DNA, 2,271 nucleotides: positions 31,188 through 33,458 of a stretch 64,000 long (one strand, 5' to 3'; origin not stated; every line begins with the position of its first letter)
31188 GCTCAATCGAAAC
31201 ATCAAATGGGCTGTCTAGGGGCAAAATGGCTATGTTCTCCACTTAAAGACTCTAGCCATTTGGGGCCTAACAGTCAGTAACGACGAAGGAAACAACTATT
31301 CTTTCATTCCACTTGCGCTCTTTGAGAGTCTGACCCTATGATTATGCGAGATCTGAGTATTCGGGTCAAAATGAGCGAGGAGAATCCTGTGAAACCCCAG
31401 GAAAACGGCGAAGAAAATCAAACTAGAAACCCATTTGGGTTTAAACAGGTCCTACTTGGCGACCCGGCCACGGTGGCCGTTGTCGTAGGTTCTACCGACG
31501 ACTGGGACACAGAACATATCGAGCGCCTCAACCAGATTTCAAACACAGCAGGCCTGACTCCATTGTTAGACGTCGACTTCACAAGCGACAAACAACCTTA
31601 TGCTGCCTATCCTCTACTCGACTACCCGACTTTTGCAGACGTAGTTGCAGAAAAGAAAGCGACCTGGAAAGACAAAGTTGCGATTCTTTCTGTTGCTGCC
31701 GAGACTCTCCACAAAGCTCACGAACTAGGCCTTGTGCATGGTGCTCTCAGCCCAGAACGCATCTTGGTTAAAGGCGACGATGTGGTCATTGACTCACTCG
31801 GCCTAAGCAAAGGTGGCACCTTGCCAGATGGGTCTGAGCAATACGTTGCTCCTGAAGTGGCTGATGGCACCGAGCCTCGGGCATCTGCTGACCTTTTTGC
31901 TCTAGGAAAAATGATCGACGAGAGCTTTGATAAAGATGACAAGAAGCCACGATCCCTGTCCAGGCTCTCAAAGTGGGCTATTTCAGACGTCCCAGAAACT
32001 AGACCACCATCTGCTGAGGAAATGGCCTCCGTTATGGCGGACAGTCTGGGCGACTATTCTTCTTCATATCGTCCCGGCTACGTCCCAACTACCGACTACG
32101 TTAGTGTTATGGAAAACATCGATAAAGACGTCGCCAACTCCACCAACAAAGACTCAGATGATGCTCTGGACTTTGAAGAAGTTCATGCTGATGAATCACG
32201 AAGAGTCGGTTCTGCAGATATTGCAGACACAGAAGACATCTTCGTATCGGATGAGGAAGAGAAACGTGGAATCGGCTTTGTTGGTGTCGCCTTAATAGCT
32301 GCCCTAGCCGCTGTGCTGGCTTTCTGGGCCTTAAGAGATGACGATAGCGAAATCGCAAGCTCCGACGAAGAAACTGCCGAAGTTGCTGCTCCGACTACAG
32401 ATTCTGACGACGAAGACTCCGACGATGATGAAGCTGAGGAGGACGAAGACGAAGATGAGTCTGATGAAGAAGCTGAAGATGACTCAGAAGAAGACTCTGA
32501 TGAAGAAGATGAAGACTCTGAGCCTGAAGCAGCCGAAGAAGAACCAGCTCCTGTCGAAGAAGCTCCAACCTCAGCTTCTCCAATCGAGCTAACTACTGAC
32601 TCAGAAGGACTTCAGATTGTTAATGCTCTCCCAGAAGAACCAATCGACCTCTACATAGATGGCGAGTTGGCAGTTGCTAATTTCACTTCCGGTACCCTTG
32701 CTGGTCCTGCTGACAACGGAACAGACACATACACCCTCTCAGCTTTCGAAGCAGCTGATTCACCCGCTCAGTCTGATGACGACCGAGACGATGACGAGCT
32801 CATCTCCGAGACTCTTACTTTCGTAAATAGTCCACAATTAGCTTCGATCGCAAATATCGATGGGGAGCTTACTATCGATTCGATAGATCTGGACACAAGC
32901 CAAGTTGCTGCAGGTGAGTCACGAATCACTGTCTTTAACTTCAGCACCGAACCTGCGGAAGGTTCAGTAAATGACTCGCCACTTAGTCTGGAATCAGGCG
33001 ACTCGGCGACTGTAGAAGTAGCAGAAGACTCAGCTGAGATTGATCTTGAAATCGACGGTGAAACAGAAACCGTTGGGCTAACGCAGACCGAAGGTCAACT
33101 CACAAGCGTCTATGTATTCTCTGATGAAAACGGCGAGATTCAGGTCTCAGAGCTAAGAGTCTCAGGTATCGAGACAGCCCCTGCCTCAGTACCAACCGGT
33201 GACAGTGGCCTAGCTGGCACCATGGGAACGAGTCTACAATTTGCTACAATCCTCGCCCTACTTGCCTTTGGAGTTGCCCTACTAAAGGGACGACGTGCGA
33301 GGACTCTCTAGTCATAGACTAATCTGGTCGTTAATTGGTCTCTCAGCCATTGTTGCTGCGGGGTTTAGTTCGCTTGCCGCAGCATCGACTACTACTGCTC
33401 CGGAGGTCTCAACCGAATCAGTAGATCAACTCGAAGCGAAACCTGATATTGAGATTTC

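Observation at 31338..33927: Candidate cell-wall-tethered receptor: kinase-TM-DUF4397-VPTG protein with its own class F sortase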

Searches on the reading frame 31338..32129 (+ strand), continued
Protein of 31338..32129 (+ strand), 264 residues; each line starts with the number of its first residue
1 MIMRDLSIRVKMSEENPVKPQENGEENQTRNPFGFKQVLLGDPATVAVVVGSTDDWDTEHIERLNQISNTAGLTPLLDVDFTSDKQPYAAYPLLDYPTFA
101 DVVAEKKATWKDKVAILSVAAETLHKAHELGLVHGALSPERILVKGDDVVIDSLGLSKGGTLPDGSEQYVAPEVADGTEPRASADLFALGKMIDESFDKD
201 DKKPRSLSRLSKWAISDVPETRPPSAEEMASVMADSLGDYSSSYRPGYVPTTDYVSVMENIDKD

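Call 44: fold_search(model_id=the predicted structure, library=pdb)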
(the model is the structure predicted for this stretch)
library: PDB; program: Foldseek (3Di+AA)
matches with E <= 10: 2000; with E <= 0.001: 1998
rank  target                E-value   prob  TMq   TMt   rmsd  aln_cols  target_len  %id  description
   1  9eed                  2.2e-10  1.00  0.61  0.59   4.8       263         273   17  The Hanks-type kinase PknS from Xanthomonas citri bound to CHIR-124 (released 2025-11-26)
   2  9ymt                  1.5e-09  1.00  0.54  0.52   9.6       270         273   19  Staphylococcus aureus serine/threonine kinase Stk1 with inhibitor GW779439X (released 2026-03-11)
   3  7qhg_B                1.8e-09  1.00  0.57  0.53  11.9       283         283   17  LIM domain kinase 2 (LIMK2) in complex with TH-470 (released 2021-12-22)
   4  6b2q_C                3.0e-09  1.00  0.51  0.50   9.4       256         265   20  Dual Inhibition of the Essential Protein Kinases A and B in Mycobacterium tuberculosis (released 2018-02-14)
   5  4czt_B                3.2e-09  1.00  0.59  0.54   7.1       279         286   17  Crystal structure of the kinase domain of CIPK23 (released 2014-10-15)
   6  4ow8                  3.6e-09  1.00  0.58  0.55   7.3       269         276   20  Crystal structure of kinase domain of PknA from Mtb (released 2015-02-04)
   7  4eqm_D                4.5e-09  1.00  0.57  0.56   8.4       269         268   16  Structural analysis of Staphylococcus aureus serine/threonine kinase PknB (released 2012-06-27)
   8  4x3f_A                4.8e-09  1.00  0.58  0.55   8.0       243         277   23  Crystal structure of the intracellular domain of the M. tuberculosis Ser/Thr kinase PknA (released 2015-01-21)
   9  4y0x                  5.3e-09  1.00  0.54  0.44   7.0       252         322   18  Crystal structure of the S/T protein kinase PknG from Mycobacterium tuberculosis in complex with ADP (released 2015-05-20)
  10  8wsw_A                7.1e-09  1.00  0.61  0.57  11.7       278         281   16  The Crystal Structure of LIMK2a from Biortus (released 2023-11-15)
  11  6xag_C                8.9e-09  1.00  0.58  0.55   8.9       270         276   14  Apo BRAF dimer bound to 14-3-3 (released 2020-10-07)
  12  4eqm_A                9.4e-09  1.00  0.53  0.51   7.2       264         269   16  Structural analysis of Staphylococcus aureus serine/threonine kinase PknB (released 2012-06-27)
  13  4czu_B                1.1e-08  1.00  0.55  0.50   9.4       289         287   17  Crystal structure of the kinase domain of CIPK23 T190D mutant (released 2014-10-15)
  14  4j95_C                1.4e-08  1.00  0.54  0.51   7.3       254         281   17  Crystal Structure of FGF Receptor 2 (FGFR2) Kinase Domain Harboring the Pathogenic K659N Mutation Responsible for an U (released 2013-08-07)
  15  4yga_A                1.8e-08  1.00  0.61  0.37   6.0       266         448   18  CDPK1, from Toxoplasma gondii, bound to inhibitory VHH-1B7 (released 2015-08-26)
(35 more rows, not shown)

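Call 80: search_protein_families(library=ncbifam, proteins=[L004:3056-3706:+, L010:6045-6683:+, L016:6144-6845:+], max_evalue=0.00001)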
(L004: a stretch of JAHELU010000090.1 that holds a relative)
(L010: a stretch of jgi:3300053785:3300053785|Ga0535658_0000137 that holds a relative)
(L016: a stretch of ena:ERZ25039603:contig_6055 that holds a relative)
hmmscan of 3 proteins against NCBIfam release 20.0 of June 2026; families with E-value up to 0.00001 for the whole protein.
L004:3056-3706:+ (217 aa): 4 families
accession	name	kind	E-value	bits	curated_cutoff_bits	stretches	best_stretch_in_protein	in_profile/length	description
NF033748.1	class_F_sortase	subfamily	9.5e-42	142.3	166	1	71-213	8-153/155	class F sortase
TIGR03784.1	marine_sortase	equivalog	9.3e-07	28.6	158.25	1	106-206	77-168/174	class GN sortase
NF033747.1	class_E_sortase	subfamily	2.2e-06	27.7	160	1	75-197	72-193/211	class E sortase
NF058671.1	sortase_SrtD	exception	3.6e-06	26.8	140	1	77-193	67-168/187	class D sortase, LPxTATN-specific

L010:6045-6683:+ (213 aa): 1 family
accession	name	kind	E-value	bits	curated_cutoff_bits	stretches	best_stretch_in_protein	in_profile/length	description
NF033748.1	class_F_sortase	subfamily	3e-38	130.9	166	1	69-209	9-152/155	class F sortase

L016:6144-6845:+ (234 aa): 1 family
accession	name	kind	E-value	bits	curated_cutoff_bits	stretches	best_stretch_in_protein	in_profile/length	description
NF033748.1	class_F_sortase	subfamily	7.9e-41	139.3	166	1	84-230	3-152/155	class F sortase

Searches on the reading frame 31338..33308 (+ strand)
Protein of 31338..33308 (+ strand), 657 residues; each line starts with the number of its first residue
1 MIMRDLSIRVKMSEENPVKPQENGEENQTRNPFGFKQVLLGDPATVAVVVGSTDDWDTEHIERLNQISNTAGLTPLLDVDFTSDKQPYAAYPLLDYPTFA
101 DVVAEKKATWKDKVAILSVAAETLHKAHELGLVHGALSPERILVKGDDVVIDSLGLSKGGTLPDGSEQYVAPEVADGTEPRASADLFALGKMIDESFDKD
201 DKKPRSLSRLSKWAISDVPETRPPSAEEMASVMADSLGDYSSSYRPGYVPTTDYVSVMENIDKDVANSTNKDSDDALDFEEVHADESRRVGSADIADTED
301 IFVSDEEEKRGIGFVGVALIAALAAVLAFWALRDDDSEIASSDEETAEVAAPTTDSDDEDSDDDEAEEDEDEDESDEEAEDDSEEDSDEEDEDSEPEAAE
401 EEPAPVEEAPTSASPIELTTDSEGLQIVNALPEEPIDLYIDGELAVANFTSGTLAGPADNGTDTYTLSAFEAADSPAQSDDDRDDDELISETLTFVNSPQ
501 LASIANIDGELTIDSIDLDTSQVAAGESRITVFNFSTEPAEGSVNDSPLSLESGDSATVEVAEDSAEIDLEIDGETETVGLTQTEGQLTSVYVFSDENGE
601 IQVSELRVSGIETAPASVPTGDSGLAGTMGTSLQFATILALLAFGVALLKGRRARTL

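Call 3: search_protein_families(library=pfam, proteins=[window:31338-33308:+], max_evalue=1)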
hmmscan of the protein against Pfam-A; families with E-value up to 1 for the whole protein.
window:31338-33308:+ (657 aa): 5 families
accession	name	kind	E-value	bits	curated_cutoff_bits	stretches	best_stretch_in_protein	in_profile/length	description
PF14344.12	DUF4397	-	3.8e-08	34.4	30.6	1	425-537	3-111/119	Domain of unknown function (DUF4397)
PF00069.31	Pkinase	-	0.0008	19.3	31.7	1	108-195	95-189/263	Protein kinase domain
PF04147.17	Nop14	-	0.16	10.6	34.9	1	284-407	307-410/862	Nop14-like family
PF22251.1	PFF1_TM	-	0.23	11.4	32.3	1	340-410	129-211/300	Vacuolar membrane protease, transmembrane domain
PF02724.19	CDC45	-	0.71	8.5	34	0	335-398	107-169/624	CDC45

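Call 4: search_protein_families(library=ncbifam, proteins=[window:31338-33308:+], max_evalue=1)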
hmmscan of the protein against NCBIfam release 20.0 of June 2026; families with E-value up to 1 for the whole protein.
window:31338-33308:+ (657 aa): 12 families
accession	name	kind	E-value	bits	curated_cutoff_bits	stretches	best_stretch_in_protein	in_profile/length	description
NF033483.0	PknB_PASTA_kin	equivalog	2.2e-07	30.3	450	2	85-192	80-197/563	Stk1 family PASTA domain-containing Ser/Thr kinase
NF047741.1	antiphage_MADS6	equivalog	3.2e-07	29.3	460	1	78-199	263-399/612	methylation-associated defense system protein kinase MAD6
NF052427.1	StpK7MSMEG_1200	equivalog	0.0001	20.9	900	1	85-196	80-202/601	serine/threonine protein kinase StpK7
NF038150.1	lanthi_synth_IV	equivalog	0.0001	20.8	650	1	106-192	293-385/851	class IV lanthionine synthetase LanL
NF033442.0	BREX_PglW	equivalog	0.00056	17.7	990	1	107-147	308-348/1391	BREX system serine/threonine kinase PglW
NF040671.1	PLuB_AAA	exception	0.014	12.8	999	1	106-153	98-145/1256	PLuB system helicase-like protein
TIGR03724.2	arch_bud32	equivalog_domain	0.025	14.1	125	1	113-158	87-132/193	KEOPS complex kinase/ATPase Bud32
NF033847.1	MCP_Sipho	equivalog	0.029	13.5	75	1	331-418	42-127/549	major capsid protein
NF033598.2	elast_bind_EbpS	equivalog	0.031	13.2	300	1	316-401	306-400/498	elastin-binding protein EbpS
NF005561.0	PRK07234.1-1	equivalog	0.032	13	718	1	349-395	469-515/569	putative monovalent cation/H+ antiporter subunit D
NF050100.1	SepX_GlpR_3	exception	0.057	13.2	150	1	318-395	9-85/209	divisome protein SepX/GlpR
NF058632.1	SerThrKinPrkT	equivalog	0.1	11.6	280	1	76-154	80-160/322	serine/threonine protein kinase PrkT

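Call 5: find_homologous_proteins(query=window:31338-33308:+, max_evalue=0.001)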
Query window:31338-33308:+ (657 aa): 6 proteins with E <= 0.001 among 8000 candidates.
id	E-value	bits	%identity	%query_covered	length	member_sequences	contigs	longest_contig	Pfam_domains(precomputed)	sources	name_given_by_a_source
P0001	6.8e-77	278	41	36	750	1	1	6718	PF14344.13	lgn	-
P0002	1.1e-70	257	36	64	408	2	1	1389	-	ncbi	-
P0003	8.1e-6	43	31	17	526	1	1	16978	PF07714.24,PF00069.32,PF06271.19,PF03109.23,PF01636.30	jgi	jgi:eukaryotic-like serine/threonine-protein kinase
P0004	5.8e-4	37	29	26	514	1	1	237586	PF07714.24,PF00069.32,PF03109.23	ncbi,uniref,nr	ncbi:serine/threonine-protein kinase [Actinokineospora pegani]|uniref:serine/threonine-protein kinas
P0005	7.3e-4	37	35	17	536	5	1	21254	PF07714.24,PF00069.32,PF03109.23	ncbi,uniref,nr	ncbi:serine/threonine-protein kinase [Nocardia cyriacigeorgica]|uniref:serine/threonine-protein kina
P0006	7.4e-4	37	44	10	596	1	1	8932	PF07714.24,PF00069.32,PF12079.14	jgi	jgi:serine/threonine-protein kinase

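Call 9: find_encoding_contigs(protein=P0001, flank=6000)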
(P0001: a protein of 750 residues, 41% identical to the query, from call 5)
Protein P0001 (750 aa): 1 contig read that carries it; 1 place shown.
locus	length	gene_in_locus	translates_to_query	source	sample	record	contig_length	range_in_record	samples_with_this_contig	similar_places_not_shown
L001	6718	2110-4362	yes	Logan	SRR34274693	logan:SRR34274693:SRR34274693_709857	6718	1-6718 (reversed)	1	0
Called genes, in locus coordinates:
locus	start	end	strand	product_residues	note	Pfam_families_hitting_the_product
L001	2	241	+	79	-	?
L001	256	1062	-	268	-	PF09296:NUDIX-like (weak), PF09297:Zn_ribbon_NUD, PF00293:NUDIX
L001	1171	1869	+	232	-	PF26351:DUF8091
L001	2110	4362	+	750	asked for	PF14344:DUF4397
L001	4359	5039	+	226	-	PF04203:Sortase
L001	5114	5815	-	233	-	-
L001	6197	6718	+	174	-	?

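Call 10: find_encoding_contigs(protein=P0002, flank=3000)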
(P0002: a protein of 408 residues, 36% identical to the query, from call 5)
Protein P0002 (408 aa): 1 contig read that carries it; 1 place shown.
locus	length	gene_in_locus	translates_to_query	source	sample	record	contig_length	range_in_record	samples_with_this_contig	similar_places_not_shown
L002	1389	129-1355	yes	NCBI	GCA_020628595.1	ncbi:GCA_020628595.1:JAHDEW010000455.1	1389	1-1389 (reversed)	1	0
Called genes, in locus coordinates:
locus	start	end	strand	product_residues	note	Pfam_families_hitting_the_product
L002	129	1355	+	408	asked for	-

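Call 34: search_protein_families(library=pfam, proteins=[L001:1171-1866:+, L001:4359-5036:+], max_evalue=0.01)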
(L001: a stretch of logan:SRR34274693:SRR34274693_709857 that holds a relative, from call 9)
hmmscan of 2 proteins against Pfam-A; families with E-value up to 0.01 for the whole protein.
L001:1171-1866:+ (232 aa): 0 families

L001:4359-5036:+ (226 aa): 1 family
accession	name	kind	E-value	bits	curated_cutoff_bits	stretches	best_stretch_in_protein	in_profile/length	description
PF04203.18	Sortase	-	4.4e-20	72.1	26.6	1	87-224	2-125/125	Sortase domain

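Call 70: list_cluster_members(proteins=[P0002, P0022, P0028, P0034, P0010, P0017, P0167, P0168, P0163, P0030])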
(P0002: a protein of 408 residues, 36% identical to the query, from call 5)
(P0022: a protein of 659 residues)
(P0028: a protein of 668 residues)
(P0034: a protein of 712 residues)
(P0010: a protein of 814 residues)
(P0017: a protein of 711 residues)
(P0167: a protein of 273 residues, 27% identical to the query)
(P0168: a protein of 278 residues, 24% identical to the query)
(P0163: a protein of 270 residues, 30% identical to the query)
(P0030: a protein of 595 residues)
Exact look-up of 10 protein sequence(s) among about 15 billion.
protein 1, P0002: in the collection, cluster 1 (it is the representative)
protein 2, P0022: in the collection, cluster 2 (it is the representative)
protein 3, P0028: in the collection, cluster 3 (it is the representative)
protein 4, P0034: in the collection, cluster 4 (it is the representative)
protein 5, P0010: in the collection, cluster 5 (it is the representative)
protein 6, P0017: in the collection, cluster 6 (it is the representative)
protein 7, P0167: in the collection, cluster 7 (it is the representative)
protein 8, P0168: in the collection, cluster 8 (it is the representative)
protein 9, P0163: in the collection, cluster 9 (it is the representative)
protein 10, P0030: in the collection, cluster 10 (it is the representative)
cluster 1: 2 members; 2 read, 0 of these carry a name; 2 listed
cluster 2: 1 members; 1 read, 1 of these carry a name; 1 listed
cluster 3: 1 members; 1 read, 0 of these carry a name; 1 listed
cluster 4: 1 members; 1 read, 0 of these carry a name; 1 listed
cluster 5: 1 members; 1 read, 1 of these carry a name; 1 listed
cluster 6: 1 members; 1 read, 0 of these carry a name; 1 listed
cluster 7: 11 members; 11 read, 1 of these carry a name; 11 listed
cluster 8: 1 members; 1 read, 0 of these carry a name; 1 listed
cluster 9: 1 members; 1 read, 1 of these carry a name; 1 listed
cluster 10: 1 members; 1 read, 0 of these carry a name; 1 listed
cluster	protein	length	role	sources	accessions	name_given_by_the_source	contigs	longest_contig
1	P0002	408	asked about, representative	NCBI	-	-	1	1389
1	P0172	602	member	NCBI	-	-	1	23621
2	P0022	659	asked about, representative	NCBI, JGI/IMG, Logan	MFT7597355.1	MAG: hypothetical protein ACI8TP_000273 [Acidimicrobiales bacterium] | hypothetical protein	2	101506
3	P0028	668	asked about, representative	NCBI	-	-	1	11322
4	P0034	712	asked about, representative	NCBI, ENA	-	-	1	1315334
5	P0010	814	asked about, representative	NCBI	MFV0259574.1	MAG: DUF4397 domain-containing protein [Acidimicrobiales bacterium]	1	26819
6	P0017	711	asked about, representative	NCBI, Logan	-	-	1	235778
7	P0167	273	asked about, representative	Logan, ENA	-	-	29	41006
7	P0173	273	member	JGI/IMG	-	hypothetical protein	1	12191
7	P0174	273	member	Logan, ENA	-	-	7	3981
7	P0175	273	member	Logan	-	-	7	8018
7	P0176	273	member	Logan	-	-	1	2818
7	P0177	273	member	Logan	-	-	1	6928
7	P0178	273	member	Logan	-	-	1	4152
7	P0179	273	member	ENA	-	-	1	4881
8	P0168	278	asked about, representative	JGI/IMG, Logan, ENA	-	-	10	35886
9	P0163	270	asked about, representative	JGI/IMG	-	hypothetical protein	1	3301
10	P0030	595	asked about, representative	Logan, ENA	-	-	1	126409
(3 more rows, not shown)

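Call 80: search_protein_families(library=ncbifam, proteins=[L001:4359-5036:+], max_evalue=0.00001)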
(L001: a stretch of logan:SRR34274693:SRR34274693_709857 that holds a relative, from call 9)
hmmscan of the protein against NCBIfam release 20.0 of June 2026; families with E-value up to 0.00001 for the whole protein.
L001:4359-5036:+ (226 aa): 6 families
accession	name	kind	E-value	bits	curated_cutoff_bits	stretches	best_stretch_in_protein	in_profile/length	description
NF033748.1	class_F_sortase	subfamily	5.7e-41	139.7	166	1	81-222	9-153/155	class F sortase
TIGR01076.1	sortase_fam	subfamily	2.1e-08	34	39.35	1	114-203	25-112/136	sortase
NF058671.1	sortase_SrtD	exception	2.4e-07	30.6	140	1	44-202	33-168/187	class D sortase, LPxTATN-specific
NF033747.1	class_E_sortase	subfamily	1.5e-06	28.2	160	1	60-211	48-198/211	class E sortase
TIGR03784.1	marine_sortase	equivalog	2.3e-06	27.3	158.25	1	117-219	79-172/174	class GN sortase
NF033746.1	class_D_sortase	subfamily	5.7e-06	26.2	165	1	113-202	34-114/135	class D sortase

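Call 81: search_protein_families(library=padloc, proteins=[window:31338-33308:+], max_evalue=0.001)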
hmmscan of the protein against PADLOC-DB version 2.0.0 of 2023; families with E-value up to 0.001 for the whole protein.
window:31338-33308:+ (657 aa): 15 families
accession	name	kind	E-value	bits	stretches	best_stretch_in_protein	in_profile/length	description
PDLC04061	PD-T4-6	-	1.7e-10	39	2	200-419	247-466/510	-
PDLC03921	MkoA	-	5e-10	35.7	1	60-238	538-712/1607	-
PDLC03920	MkoA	-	5.1e-10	36.3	1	61-355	62-410/1112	-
PDLC04042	PD-T4-6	-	1.5e-09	36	1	73-192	71-201/292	-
PDLC04039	PD-T4-6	-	2.9e-09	34.4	1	109-196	112-208/458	-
PDLC04053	PD-T4-6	-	1e-08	33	1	84-196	81-204/311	-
PDLC04047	PD-T4-6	-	7.5e-08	29.8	1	81-193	80-202/327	-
PDLC02375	Stk2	-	1.1e-06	25.8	1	98-235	204-353/500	-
PDLC04057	PD-T4-6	-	6.1e-06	23.5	1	85-192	81-199/443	-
PDLC04043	PD-T4-6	-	7.7e-06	23.2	1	84-194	87-208/452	-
PDLC04054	PD-T4-6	-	6e-05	20.6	1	81-191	80-201/347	-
PDLC04060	PD-T4-6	-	0.00013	19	1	95-193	91-199/486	-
PDLC02512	PglW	-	0.00045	16.2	0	109-148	311-350/1403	PglW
PDLC04048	PD-T4-6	-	0.00057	17.4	1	77-193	77-202/354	-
PDLC04041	PD-T4-6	-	0.00083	16.7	0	75-190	92-221/443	-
